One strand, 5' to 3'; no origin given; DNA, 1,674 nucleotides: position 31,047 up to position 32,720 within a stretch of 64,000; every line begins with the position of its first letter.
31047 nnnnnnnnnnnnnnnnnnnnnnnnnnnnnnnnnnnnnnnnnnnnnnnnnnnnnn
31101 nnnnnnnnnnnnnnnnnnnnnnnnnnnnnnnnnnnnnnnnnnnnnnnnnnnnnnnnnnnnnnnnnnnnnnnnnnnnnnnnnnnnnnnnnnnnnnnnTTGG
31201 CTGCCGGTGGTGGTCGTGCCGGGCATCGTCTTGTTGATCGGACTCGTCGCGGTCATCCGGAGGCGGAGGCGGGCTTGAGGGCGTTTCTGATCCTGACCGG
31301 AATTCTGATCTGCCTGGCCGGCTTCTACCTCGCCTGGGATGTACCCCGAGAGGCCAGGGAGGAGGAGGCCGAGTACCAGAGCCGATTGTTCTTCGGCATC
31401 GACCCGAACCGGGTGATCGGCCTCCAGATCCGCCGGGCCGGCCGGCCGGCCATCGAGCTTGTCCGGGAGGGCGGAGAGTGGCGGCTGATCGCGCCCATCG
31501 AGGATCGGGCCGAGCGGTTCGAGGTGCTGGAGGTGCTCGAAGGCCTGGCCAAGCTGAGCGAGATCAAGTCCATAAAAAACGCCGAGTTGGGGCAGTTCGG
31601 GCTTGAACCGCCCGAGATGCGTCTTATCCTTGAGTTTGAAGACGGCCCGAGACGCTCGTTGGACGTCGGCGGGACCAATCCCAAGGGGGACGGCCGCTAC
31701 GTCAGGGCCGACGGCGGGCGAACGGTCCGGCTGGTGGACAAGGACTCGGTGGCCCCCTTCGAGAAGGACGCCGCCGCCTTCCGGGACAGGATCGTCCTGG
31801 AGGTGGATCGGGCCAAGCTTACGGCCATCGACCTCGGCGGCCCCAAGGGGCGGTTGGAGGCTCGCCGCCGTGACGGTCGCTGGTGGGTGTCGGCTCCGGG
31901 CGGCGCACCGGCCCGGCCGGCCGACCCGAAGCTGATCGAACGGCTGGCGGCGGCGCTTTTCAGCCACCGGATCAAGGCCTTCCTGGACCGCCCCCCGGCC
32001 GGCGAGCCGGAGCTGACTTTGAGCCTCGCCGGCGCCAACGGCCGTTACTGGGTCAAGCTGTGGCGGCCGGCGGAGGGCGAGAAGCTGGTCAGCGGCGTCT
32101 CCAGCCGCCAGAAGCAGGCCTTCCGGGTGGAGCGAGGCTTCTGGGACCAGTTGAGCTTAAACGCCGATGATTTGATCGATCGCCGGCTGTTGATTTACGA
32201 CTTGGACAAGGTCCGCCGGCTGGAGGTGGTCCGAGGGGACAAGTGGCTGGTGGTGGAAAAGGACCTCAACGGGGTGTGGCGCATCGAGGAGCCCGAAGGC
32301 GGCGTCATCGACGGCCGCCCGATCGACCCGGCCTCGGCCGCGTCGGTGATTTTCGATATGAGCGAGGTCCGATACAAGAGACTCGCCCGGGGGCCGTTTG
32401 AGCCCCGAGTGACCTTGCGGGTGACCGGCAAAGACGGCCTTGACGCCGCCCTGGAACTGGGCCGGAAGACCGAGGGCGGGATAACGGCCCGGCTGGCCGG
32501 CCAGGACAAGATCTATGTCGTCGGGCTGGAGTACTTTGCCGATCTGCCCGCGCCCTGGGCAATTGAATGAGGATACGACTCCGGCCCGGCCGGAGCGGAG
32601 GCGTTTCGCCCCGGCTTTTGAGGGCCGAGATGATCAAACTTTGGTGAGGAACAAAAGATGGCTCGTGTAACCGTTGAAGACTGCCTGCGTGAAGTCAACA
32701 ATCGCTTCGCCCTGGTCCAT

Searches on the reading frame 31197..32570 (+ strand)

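Call 91: search_protein_families(library=pfam, proteins=[window:31197-32570:+], max_evalue=0.00001)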
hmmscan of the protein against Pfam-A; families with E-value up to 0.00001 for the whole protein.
window:31197-32570:+ (457 aa): 1 family
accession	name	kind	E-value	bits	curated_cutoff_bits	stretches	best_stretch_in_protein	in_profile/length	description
PF14238.11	DUF4340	-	3.4e-32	112.5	25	1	95-269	1-174/183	Domain of unknown function (DUF4340)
